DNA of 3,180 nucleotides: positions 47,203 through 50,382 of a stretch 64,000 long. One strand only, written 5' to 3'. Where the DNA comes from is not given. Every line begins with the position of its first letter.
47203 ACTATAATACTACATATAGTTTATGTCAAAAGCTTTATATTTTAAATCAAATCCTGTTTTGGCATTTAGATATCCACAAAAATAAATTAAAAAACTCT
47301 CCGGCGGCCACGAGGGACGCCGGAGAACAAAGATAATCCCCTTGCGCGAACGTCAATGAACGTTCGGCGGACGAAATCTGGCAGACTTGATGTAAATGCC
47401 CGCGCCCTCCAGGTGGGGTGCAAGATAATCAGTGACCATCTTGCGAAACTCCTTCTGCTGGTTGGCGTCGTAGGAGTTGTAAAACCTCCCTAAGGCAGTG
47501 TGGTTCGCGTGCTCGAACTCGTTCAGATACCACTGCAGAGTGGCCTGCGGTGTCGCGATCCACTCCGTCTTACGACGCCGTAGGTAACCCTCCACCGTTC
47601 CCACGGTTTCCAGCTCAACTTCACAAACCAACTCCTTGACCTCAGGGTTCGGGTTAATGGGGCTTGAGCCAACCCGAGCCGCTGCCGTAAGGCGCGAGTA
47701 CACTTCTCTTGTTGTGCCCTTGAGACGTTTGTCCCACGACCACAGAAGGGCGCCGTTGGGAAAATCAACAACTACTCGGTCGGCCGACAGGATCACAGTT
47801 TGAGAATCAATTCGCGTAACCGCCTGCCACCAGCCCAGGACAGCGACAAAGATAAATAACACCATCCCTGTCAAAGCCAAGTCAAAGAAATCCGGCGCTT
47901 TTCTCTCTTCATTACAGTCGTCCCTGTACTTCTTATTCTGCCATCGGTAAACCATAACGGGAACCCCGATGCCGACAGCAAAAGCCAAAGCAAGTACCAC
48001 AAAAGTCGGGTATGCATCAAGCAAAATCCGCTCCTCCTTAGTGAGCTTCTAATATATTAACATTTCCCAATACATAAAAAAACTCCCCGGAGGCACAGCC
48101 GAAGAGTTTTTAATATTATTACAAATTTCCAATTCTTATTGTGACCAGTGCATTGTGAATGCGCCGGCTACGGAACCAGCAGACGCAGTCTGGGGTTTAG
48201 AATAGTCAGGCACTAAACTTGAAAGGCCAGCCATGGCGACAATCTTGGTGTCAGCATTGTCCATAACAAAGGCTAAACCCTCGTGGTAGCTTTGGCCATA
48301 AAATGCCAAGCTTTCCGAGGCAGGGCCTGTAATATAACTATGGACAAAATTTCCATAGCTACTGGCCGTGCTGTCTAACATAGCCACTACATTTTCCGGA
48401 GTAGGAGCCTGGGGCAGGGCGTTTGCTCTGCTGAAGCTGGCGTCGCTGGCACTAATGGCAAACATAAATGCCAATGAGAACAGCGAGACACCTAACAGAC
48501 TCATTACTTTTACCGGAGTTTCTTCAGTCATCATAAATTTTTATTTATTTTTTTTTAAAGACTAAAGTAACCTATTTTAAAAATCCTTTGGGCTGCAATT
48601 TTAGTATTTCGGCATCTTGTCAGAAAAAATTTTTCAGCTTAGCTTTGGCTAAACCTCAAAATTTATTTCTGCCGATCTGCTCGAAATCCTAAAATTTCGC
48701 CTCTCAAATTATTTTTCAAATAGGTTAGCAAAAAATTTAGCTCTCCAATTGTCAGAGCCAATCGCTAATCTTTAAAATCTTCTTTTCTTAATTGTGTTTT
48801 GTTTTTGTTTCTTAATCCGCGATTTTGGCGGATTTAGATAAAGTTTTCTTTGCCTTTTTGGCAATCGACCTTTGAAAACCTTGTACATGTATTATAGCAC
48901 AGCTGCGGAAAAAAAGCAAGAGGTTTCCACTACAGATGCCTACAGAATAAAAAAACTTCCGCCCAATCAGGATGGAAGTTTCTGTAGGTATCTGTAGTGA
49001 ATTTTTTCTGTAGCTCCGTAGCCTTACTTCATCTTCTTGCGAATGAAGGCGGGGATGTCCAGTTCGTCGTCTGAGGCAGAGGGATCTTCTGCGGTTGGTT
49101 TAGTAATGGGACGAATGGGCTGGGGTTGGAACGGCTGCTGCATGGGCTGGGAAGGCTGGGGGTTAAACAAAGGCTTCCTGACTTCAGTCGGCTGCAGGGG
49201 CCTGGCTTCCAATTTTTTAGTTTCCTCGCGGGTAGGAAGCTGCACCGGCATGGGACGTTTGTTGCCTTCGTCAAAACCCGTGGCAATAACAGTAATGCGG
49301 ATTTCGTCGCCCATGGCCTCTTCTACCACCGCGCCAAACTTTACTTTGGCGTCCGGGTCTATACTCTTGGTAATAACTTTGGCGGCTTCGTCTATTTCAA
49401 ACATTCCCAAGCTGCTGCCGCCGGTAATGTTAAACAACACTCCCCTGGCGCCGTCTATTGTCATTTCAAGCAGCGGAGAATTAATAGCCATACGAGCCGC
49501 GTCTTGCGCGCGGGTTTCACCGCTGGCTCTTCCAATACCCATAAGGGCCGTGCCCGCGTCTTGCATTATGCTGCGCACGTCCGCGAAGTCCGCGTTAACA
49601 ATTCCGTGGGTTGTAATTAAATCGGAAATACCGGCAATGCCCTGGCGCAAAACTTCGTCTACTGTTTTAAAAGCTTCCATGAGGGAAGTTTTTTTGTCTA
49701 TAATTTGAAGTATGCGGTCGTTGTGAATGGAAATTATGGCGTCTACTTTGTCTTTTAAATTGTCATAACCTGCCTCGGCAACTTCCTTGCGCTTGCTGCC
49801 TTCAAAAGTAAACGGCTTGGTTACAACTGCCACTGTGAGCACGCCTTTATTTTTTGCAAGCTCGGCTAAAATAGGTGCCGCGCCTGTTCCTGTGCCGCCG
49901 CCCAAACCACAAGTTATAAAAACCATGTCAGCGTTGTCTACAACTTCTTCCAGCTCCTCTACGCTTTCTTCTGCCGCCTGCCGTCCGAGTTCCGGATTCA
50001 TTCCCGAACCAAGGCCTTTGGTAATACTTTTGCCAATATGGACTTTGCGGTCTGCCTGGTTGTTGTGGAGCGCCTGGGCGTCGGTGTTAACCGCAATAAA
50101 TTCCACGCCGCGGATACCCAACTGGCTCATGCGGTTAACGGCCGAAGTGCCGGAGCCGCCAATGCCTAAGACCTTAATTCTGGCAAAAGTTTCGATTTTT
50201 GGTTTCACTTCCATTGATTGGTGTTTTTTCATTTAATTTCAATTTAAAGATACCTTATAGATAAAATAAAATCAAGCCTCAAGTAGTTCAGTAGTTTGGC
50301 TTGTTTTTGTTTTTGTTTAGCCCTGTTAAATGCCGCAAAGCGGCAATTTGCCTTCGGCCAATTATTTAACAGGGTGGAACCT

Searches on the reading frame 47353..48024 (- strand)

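Call 11: search_protein_families(library=ncbifam, proteins=[window:47353-48024:-], max_evalue=0.1)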
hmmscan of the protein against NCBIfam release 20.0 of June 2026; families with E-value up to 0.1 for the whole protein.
window:47353-48024:- (223 aa): 1 family
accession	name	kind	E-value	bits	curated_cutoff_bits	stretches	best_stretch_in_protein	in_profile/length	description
NF006963.0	PRK09440.1-1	equivalog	0.055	12.5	813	1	77-115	323-362/417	valine--pyruvate transaminase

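Call 87: search_protein_families(library=pfam, proteins=[window:47353-48024:-], max_evalue=0.001)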
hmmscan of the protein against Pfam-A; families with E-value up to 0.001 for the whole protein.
window:47353-48024:- (223 aa): 0 families

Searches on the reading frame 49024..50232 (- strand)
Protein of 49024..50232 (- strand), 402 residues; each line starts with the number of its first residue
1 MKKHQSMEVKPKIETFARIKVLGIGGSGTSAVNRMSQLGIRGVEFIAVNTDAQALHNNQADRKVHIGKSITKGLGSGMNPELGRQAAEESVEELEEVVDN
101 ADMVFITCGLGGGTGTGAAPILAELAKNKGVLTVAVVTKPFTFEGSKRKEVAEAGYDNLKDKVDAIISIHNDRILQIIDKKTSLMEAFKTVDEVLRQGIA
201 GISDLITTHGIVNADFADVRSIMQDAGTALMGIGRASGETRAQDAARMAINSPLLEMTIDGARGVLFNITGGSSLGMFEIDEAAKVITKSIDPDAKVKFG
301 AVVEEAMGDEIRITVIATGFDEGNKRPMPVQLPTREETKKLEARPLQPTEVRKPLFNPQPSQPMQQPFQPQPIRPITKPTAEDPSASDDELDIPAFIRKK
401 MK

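Call 11: search_protein_families(library=ncbifam, proteins=[window:49024-50232:-], max_evalue=0.1)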
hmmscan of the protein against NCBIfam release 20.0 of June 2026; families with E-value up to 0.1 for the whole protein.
window:49024-50232:- (402 aa): 5 families
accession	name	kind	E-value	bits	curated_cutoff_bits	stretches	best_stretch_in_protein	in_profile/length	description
TIGR00065.1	ftsZ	equivalog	5.8e-122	407.4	295.2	1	9-328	11-332/353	cell division protein FtsZ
NF005945.0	PRK08006.1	equivalog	0.00052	19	898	1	148-207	139-198/471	replicative DNA helicase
NF006458.0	PRK08840.1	equivalog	0.015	14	884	1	149-206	133-190/464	replicative DNA helicase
TIGR02354.1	thiF_fam2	equivalog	0.022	14.6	152.2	1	2-105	8-115/200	thiamine biosynthesis protein ThiF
TIGR01461.1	greB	equivalog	0.095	12.4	171.05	0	282-324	69-111/156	transcription elongation factor GreB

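Call 34: list_cluster_members(proteins=[P0001, P0003, window:49024-50232:-])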
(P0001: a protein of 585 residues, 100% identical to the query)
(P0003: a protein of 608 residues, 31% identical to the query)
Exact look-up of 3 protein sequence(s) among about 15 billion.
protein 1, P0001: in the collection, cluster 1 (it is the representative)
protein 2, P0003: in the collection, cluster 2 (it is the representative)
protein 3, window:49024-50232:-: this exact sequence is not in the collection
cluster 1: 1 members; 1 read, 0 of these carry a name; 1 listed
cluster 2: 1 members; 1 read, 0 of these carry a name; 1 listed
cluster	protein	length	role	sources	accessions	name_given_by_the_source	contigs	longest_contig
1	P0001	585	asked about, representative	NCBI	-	-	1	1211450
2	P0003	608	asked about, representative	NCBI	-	-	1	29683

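Call 49: find_related_loci(query=window:49024-50232:-, collection=genome_contigs, flank=10000)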
Query window:49024-50232:- (402 aa) in genome_contigs; peptide patterns used: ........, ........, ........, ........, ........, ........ (x = any residue, [..] = any of these).
204 stretches matched a pattern; 136 encode a relative of the query (tblastn E <= 1e-3); the best 80 are kept; 80 distinct loci.
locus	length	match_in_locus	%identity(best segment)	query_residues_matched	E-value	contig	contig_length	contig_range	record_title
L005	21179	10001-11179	86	5-402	0e+0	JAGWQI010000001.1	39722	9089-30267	MAG: Patescibacteria group bacterium isolate REEB3 contig-150_1133, whole genome shotgun sequence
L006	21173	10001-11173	79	1-398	0e+0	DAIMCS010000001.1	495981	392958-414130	MAG TPA_asm: Patescibacteria group bacterium isolate CTOTU25981 NODE_1_length_495981_cov_10.917482, whole genome shotgun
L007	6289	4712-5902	81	1-402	0e+0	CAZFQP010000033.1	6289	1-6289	MAG TPA_asm: uncultured Candidatus Saccharibacteria bacterium isolate SRP278252_co1_731 genome assembly, contig: NODE_23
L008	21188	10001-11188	78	2-402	0e+0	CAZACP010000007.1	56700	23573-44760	MAG TPA_asm: uncultured Candidatus Saccharibacteria bacterium isolate SRP135725_co1_375 genome assembly, contig: NODE_42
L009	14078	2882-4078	78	2-402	0e+0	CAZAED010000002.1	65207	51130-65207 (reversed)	MAG TPA_asm: uncultured Candidatus Saccharibacteria bacterium isolate SRP342105_co1_329 genome assembly, contig: NODE_54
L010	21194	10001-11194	79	1-402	0e+0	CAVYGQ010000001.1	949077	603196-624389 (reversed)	MAG: Candidatus Doudnabacteria bacterium isolate MFD03726.bin.1.74 genome assembly, contig: contig_17402, whole genome s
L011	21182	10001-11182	81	5-402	0e+0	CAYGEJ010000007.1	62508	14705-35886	MAG TPA_asm: uncultured Candidatus Saccharibacteria bacterium isolate ERP113451_co1_281 genome assembly, contig: NODE_32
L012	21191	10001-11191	79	1-402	0e+0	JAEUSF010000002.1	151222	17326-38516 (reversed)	MAG: Candidatus Doudnabacteria bacterium isolate new MAG-296 NODE_2_length_151222_cov_5.537318, whole genome shotgun seq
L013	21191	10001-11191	80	3-402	0e+0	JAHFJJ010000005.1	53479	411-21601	MAG: Candidatus Doudnabacteria bacterium isolate nzgw383 NODE_665_length_53480_cov_3.924661, whole genome shotgun sequen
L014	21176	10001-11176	82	5-402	0e+0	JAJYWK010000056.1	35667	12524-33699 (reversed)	MAG: bacterium isolate FK3.bin112 NODE_2231_length_35667_cov_2.906472, whole genome shotgun sequence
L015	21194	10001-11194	81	1-402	0e+0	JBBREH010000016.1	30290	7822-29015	MAG: Candidatus Doudnabacteria bacterium isolate Co_metawrap_2493 Cmw_2493_k141_7897228_length_30290_cov_25.9934, whole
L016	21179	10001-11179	82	3-402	0e+0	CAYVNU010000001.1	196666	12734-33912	MAG TPA_asm: uncultured Candidatus Saccharibacteria bacterium isolate SRP278252_co1_309 genome assembly, contig: NODE_49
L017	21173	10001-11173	81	7-402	0e+0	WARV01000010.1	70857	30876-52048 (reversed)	MAG: Patescibacteria group bacterium isolate AMAZON01 genome_10, whole genome shotgun sequence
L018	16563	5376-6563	79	1-402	0e+0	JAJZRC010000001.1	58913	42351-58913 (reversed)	MAG: bacterium isolate SKS1.bin76 NODE_831_length_58913_cov_2.509458, whole genome shotgun sequence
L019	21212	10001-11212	81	1-402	0e+0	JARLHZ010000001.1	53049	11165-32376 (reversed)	MAG: Candidatus Doudnabacteria bacterium isolate MAG_CO250 MetaCoAG_Bin_250_Oxic_k141_102483, whole genome shotgun seque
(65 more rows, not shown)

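Call 93: search_protein_families(library=pfam, proteins=[L006:489-1673:+, L006:3653-4423:+], max_evalue=0.1)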
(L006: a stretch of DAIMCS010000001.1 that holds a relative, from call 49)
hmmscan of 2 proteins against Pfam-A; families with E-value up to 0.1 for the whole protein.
L006:489-1673:+ (395 aa): 1 family
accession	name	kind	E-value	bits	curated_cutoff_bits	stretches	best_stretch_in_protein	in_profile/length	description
PF17665.6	DUF5527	-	0.051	13.7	28.5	1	177-214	27-65/139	Family of unknown function (DUF5527)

L006:3653-4423:+ (257 aa): 3 families
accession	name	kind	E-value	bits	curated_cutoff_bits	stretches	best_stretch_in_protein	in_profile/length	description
PF20570.3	DUF6779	-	0.024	15.7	28.1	0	157-185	60-86/108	Domain of unknown function (DUF6779)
PF14362.11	DUF4407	-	0.026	14.3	31.3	1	104-191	128-212/297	Domain of unknown function (DUF4407)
PF16046.10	FAM76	-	0.082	12.8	28.5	0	117-160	217-262/298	FAM76 protein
